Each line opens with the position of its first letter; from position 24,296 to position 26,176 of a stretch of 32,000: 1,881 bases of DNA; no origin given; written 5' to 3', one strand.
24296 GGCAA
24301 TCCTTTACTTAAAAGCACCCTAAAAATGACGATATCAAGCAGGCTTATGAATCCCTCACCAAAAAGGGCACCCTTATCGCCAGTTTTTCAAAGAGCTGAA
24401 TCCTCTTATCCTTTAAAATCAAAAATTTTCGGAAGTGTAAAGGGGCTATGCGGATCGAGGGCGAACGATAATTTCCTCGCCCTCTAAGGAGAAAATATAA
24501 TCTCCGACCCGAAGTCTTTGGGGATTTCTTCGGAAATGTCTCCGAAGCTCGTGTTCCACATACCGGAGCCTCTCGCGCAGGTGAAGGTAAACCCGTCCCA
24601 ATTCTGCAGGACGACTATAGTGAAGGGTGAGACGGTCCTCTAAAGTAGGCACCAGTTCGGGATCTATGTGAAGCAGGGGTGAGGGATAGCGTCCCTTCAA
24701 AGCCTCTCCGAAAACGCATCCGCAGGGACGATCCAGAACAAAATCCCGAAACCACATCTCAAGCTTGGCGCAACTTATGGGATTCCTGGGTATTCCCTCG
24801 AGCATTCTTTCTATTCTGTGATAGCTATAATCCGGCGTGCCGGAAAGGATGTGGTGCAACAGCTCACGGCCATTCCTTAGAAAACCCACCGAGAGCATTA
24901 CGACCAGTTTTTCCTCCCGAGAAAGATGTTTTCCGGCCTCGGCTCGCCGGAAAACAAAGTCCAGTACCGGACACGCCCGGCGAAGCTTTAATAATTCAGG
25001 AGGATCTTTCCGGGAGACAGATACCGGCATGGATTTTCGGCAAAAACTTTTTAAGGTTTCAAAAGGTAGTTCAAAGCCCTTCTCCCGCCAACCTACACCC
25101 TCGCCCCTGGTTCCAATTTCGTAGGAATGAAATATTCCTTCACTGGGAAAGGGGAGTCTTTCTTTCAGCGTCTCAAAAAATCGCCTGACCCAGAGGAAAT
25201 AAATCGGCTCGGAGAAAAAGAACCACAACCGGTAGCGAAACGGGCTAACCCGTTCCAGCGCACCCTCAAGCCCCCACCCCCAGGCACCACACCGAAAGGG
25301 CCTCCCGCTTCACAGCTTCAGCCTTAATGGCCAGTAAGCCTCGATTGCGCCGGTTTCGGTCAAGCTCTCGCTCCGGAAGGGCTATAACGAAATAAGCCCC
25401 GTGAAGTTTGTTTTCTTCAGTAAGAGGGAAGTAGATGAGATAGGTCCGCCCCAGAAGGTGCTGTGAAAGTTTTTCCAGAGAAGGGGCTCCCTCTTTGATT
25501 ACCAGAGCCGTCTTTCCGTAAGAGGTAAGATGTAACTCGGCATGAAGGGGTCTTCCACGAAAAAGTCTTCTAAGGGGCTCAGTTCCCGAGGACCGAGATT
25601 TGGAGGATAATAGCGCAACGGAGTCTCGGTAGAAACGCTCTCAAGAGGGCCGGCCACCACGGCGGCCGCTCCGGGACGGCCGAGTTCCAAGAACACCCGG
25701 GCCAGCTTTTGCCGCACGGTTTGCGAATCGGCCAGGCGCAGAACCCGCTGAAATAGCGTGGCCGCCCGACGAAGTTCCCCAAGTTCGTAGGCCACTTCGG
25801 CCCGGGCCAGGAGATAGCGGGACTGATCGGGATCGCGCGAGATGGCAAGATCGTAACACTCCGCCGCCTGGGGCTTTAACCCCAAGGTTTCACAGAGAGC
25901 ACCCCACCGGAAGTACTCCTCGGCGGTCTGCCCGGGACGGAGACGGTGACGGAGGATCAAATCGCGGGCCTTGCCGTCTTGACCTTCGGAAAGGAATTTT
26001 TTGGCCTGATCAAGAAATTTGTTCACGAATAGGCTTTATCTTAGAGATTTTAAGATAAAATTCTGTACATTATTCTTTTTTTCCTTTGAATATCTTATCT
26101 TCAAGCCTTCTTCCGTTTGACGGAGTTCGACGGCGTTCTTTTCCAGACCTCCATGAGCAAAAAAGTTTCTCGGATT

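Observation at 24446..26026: TPR-fused, catalytically degenerate primase-polymerase-like gene between the effector genes and the CRISPR leader, broken into three frames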

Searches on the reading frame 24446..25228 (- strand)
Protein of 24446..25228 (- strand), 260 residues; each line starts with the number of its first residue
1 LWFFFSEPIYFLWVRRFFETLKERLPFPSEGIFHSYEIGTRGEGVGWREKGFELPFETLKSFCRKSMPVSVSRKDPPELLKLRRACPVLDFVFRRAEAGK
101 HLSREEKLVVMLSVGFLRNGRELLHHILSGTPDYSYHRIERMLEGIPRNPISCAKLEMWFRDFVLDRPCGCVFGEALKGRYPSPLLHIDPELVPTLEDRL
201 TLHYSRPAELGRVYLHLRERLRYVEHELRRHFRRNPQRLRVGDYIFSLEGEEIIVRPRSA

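Call 44: list_cluster_members(proteins=[window:24446-25228:-, window:25499-26026:-, window:26036-27310:-, window:21072-22496:+, window:23189-23776:-, window:22531-22821:-])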
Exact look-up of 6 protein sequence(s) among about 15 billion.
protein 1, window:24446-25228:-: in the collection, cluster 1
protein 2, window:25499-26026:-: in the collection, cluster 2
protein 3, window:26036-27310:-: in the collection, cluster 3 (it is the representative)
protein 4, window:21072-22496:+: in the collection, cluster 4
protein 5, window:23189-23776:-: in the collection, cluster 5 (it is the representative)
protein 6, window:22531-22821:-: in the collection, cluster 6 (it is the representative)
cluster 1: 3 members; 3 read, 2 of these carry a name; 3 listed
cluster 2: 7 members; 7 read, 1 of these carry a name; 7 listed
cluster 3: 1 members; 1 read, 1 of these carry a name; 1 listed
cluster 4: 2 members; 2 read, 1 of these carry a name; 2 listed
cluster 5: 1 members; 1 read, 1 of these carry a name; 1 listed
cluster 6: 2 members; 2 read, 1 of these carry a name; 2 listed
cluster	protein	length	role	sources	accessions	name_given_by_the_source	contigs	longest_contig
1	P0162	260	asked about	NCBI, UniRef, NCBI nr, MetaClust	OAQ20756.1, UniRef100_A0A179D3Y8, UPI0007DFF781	hypothetical protein TDIS_1212 [Thermosulfurimonas dismutans] | Uncharacterized protein n=2 Tax=Thermosulfurimonas dismutans TaxID=999894 ... | status=active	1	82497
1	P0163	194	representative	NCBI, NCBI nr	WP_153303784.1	hypothetical protein [Thermosulfurimonas dismutans]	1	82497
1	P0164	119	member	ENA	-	-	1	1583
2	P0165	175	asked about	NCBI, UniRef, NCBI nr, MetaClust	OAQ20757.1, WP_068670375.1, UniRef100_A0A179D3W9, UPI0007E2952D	hypothetical protein [Thermosulfurimonas dismutans] | Uncharacterized protein n=1 Tax=Thermosulfurimonas dismutans TaxID=999894 ... | status=active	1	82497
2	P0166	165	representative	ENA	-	-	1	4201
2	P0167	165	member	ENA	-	-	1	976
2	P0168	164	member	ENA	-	-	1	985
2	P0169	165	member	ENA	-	-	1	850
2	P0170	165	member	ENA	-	-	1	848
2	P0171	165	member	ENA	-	-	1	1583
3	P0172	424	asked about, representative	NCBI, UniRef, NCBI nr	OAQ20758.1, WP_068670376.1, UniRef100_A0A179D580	CRISPR-associated CARF protein Csx1 [Thermosulfurimonas dismutans] | CRISPR-associated protein DxTHG n=1 Tax=Thermosulfurimonas dismutans TaxID=999894 ...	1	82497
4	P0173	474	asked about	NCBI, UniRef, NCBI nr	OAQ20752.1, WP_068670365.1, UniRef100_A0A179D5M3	pyruvate kinase [Thermosulfurimonas dismutans] | Pyruvate kinase n=1 Tax=Thermosulfurimonas dismutans TaxID=999894 RepID=A0A179D5M3_9BACT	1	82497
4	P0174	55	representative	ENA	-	-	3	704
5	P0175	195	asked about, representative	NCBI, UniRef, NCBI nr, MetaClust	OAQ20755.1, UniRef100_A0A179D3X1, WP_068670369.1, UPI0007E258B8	CRISPR-associated protein Cas1 [Thermosulfurimonas dismutans] | CRISPR-associated protein Cas1 n=1 Tax=Thermosulfurimonas dismutans TaxID=999894 ... | CRISPR-associated endonuclease Cas1 [Thermosulfurimonas dismutans]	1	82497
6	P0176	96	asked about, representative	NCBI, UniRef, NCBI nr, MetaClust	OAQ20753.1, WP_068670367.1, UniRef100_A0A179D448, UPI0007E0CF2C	CRISPR-associated endonuclease Cas2 [Thermosulfurimonas dismutans] | CRISPR-associated endoribonuclease Cas2 n=1 Tax=Thermosulfurimonas dismutans TaxID=999894 ... | status=active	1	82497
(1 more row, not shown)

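Call 46: find_encoding_contigs(protein=P0166, flank=5000, max_places=3)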
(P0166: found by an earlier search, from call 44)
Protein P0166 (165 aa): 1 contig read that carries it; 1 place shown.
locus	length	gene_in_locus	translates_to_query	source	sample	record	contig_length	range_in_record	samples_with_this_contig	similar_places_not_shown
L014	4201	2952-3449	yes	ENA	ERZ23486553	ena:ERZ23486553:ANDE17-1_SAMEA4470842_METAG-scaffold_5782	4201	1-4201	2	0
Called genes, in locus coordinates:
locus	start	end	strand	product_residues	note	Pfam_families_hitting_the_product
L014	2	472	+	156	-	?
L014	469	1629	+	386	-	PF03787:RAMPs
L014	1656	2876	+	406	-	PF22230:Csx1_CARF, PF09455:Csx1_HEPN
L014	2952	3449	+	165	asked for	PF07719:TPR_2 (faint), PF13432:TPR_16 (weak)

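Call 47: find_encoding_contigs(protein=P0171, flank=5000, max_places=3)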
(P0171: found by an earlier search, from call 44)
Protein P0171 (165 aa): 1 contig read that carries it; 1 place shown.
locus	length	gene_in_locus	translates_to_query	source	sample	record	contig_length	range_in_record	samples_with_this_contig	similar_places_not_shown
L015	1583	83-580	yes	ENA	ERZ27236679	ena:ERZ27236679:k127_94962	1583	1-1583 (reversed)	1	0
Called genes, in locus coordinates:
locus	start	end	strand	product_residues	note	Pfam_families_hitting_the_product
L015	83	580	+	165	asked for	PF07719:TPR_2 (faint), PF13432:TPR_16 (weak)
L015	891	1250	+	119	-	-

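Call 64: search_protein_families(library=ncbifam, max_evalue=0.00001, proteins=[window:24446-25228:-])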
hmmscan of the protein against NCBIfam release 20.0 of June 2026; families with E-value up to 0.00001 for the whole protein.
window:24446-25228:- (260 aa): 1 family
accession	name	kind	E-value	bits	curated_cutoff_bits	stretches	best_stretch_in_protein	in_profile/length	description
NF040561.1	PrimPol_Msp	equivalog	2.5e-36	125.3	200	1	70-229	357-509/515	CRISPR-associated primase-polymerase type A1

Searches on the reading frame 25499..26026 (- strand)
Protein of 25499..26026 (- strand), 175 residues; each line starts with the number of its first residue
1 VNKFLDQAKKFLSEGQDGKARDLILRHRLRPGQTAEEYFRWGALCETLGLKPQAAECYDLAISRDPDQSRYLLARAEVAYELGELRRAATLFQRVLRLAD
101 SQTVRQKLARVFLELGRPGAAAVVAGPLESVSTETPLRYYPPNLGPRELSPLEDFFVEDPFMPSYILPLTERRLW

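Call 64: search_protein_families(library=ncbifam, max_evalue=0.00001, proteins=[window:25499-26026:-])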
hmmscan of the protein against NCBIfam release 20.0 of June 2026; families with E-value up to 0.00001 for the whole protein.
window:25499-26026:- (175 aa): 2 families
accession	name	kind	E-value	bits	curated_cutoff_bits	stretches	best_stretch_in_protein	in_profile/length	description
NF040561.1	PrimPol_Msp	equivalog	3e-12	45.9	200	1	13-116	3-99/515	CRISPR-associated primase-polymerase type A1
TIGR02552.1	LcrH_SycD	equivalog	1.5e-06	28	104.8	1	39-108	56-125/136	SycD/LcrH family type III secretion system chaperone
